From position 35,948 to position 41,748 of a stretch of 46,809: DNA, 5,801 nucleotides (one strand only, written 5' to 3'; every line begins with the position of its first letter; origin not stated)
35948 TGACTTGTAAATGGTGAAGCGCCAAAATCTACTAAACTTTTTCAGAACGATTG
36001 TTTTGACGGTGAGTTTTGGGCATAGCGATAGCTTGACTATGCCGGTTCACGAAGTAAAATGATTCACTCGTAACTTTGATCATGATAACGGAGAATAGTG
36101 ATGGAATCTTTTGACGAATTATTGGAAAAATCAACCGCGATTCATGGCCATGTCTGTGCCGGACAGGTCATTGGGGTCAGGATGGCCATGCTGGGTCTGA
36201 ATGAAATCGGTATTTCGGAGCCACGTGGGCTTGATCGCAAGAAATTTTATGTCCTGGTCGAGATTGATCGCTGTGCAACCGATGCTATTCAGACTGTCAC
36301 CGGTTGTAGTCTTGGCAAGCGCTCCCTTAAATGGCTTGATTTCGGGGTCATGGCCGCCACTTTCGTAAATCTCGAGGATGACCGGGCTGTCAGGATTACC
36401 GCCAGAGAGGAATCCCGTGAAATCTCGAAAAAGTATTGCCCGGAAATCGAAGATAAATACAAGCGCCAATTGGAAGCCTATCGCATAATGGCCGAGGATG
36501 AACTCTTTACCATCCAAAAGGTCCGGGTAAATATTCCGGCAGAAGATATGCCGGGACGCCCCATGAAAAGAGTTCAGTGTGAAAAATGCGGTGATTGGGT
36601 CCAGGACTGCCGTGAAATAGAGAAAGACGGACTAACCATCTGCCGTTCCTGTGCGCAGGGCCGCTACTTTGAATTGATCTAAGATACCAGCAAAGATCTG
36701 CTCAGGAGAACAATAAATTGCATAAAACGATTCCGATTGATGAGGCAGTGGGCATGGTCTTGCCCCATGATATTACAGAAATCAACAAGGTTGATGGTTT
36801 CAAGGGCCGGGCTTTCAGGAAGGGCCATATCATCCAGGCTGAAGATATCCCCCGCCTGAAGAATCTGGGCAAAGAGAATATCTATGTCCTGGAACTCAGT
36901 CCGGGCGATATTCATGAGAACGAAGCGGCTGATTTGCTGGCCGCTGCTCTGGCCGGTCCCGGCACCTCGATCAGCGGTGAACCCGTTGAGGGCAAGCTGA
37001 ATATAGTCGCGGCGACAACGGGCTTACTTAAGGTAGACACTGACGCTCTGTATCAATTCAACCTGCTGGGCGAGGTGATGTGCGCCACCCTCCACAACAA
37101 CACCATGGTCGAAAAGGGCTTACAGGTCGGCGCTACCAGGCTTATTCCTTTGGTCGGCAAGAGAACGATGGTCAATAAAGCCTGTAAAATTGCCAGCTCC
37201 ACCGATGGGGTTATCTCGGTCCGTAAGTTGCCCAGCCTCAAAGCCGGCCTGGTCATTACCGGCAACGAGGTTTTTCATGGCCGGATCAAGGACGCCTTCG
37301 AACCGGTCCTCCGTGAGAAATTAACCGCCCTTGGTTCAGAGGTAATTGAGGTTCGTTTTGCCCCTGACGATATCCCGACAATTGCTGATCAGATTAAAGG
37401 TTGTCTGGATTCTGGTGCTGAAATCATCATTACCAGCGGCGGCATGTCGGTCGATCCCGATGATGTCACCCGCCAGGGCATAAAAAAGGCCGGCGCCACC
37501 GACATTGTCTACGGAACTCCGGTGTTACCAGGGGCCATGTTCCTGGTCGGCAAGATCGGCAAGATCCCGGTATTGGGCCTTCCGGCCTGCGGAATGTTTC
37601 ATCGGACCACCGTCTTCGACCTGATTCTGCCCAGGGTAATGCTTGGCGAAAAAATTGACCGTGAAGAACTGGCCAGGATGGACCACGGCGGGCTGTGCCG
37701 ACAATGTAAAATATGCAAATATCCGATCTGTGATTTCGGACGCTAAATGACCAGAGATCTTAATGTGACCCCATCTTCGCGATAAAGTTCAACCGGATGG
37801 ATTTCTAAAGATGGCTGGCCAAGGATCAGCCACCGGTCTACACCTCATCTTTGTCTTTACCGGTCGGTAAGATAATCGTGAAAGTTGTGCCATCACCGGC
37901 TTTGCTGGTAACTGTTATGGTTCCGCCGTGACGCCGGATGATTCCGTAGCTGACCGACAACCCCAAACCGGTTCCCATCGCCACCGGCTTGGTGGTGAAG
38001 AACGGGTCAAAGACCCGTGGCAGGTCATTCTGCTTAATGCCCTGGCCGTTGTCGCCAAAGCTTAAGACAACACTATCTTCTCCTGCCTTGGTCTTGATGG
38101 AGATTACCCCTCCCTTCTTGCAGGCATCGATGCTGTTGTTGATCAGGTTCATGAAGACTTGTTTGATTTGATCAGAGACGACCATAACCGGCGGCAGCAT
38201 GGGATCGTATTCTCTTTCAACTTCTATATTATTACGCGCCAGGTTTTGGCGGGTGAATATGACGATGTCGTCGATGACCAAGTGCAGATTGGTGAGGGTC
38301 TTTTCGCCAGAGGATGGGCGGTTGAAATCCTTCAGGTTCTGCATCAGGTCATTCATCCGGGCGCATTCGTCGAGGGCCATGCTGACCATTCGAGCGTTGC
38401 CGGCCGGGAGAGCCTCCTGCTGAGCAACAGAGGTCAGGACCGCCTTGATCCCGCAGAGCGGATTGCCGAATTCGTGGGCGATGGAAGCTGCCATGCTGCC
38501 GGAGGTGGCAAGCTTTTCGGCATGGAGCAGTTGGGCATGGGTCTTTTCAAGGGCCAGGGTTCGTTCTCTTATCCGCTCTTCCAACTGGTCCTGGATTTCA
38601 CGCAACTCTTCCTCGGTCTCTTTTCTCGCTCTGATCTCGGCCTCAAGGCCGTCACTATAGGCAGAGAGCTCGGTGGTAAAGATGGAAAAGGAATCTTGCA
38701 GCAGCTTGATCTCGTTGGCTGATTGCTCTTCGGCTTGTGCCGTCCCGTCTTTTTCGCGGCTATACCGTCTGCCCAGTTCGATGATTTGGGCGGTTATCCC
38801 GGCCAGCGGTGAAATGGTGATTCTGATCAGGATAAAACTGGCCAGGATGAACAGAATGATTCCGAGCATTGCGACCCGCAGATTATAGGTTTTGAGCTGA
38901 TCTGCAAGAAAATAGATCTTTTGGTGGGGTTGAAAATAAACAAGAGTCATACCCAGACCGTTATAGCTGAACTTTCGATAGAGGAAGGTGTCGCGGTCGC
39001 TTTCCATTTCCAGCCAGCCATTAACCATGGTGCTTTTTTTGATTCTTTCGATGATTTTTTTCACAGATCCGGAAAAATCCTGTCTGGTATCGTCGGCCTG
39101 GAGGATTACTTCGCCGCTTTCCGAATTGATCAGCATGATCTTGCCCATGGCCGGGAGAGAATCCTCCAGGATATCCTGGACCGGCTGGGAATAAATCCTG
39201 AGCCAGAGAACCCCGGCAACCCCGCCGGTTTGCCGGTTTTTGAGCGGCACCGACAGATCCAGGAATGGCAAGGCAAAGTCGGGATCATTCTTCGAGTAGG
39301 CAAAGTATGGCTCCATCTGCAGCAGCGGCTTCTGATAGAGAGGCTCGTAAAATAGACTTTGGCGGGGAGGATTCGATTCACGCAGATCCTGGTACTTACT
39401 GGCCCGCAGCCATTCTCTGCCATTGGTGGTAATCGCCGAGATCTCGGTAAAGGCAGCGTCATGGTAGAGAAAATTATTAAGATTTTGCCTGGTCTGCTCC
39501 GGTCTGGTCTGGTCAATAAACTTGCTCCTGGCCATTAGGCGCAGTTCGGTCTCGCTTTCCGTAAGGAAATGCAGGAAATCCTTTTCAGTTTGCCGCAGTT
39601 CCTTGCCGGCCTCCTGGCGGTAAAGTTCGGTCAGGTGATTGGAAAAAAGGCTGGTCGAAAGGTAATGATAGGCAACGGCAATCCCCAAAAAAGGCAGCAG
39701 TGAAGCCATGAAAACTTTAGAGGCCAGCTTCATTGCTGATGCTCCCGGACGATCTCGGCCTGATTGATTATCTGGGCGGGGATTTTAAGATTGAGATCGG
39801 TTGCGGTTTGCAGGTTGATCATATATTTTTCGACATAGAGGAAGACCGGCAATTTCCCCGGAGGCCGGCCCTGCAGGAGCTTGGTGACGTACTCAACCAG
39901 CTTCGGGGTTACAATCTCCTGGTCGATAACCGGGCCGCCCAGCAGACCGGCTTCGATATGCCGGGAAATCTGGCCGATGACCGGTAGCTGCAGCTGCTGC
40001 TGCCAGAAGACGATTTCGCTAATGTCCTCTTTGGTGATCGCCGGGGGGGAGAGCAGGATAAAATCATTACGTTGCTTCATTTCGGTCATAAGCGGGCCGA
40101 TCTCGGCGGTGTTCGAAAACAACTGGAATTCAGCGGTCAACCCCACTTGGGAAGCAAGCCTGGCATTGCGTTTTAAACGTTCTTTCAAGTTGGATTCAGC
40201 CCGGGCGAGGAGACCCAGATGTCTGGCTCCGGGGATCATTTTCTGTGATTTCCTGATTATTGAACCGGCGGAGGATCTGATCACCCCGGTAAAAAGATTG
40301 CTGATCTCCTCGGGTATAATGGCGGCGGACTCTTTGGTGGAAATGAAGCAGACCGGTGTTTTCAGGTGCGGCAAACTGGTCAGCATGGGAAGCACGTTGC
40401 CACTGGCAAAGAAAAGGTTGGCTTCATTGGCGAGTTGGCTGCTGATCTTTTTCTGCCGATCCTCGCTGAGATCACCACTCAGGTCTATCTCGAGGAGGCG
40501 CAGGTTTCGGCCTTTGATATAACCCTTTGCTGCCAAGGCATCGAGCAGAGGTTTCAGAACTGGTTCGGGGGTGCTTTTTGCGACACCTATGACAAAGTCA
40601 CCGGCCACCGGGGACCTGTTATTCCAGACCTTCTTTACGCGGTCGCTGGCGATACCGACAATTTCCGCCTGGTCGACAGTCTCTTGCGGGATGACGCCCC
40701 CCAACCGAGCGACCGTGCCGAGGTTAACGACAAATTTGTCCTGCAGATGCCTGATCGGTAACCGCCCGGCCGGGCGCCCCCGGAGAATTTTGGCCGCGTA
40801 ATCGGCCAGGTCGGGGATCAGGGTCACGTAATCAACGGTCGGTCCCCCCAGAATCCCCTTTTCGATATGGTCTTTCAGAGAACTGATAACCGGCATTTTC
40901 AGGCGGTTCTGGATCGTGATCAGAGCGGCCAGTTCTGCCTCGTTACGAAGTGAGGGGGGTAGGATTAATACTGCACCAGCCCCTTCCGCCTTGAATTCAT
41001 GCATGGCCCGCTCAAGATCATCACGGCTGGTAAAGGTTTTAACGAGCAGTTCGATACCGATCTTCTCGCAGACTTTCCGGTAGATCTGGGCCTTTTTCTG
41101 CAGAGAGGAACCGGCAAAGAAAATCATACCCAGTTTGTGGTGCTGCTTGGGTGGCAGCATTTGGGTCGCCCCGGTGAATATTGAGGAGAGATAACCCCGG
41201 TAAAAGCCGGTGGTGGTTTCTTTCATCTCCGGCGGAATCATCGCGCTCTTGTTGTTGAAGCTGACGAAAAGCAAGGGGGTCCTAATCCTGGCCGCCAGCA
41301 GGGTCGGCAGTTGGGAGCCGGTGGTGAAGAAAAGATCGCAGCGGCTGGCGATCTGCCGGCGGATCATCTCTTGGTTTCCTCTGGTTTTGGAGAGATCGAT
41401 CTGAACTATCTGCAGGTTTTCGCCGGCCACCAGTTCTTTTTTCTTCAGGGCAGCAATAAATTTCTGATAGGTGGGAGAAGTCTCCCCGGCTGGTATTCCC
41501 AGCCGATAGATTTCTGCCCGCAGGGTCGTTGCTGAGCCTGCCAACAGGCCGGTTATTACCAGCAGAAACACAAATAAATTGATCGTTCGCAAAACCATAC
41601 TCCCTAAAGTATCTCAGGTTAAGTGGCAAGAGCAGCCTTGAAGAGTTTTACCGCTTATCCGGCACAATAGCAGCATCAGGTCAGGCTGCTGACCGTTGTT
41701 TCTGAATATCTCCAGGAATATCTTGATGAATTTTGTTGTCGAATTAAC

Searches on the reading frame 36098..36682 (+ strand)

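Call 21: search_protein_families(library=pfam, proteins=[window:36098-36682:+], max_evalue=0.001)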
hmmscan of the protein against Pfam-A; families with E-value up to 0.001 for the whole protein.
window:36098-36682:+ (194 aa): 1 family
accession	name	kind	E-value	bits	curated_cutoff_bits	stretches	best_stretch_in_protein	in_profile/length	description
PF02663.19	FmdE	-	7.6e-34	117.1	22.9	1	15-137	1-132/133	FmdE, Molybdenum formylmethanofuran dehydrogenase operon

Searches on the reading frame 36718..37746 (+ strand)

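Call 21: search_protein_families(library=pfam, proteins=[window:36718-37746:+], max_evalue=0.001)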
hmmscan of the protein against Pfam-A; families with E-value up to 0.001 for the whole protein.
window:36718-37746:+ (342 aa): 1 family
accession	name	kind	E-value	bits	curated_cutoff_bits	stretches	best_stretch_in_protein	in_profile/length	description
PF00994.29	MoCF_biosynth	-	5.7e-22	78.4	26.6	1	178-305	2-140/144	Probable molybdopterin binding domain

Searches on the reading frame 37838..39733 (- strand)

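Call 21: search_protein_families(library=pfam, proteins=[window:37838-39733:-], max_evalue=0.001)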
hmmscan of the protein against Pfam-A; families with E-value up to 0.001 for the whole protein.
window:37838-39733:- (631 aa): 5 families
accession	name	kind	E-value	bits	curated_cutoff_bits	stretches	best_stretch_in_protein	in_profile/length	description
PF02518.31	HATPase_c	-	7.3e-26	91.2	26.4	1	520-624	3-109/111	Histidine kinase-, DNA gyrase B-, and HSP90-like ATPase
PF00512.31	HisKA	-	3e-08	34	26.9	1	413-475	4-65/66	His Kinase A (phospho-acceptor) domain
PF02743.24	dCache_1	-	4.8e-08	33.3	45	1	46-241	15-213/240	Cache domain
PF14501.12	HATPase_c_5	-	0.00022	21.5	22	1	523-611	6-91/102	GHKL domain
PF13589.12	HATPase_c_3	-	0.00054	20.4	25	0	524-576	4-55/137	Histidine kinase-, DNA gyrase B-, and HSP90-like ATPase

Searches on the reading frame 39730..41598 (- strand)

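Call 21: search_protein_families(library=pfam, proteins=[window:39730-41598:-], max_evalue=0.001)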
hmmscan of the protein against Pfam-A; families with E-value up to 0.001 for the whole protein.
window:39730-41598:- (622 aa): 1 family
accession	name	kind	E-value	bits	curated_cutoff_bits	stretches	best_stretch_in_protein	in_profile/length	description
PF04392.18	ABC_sub_bind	-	2.6e-25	89.7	25.9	2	145-309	125-287/293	ABC transporter substrate binding protein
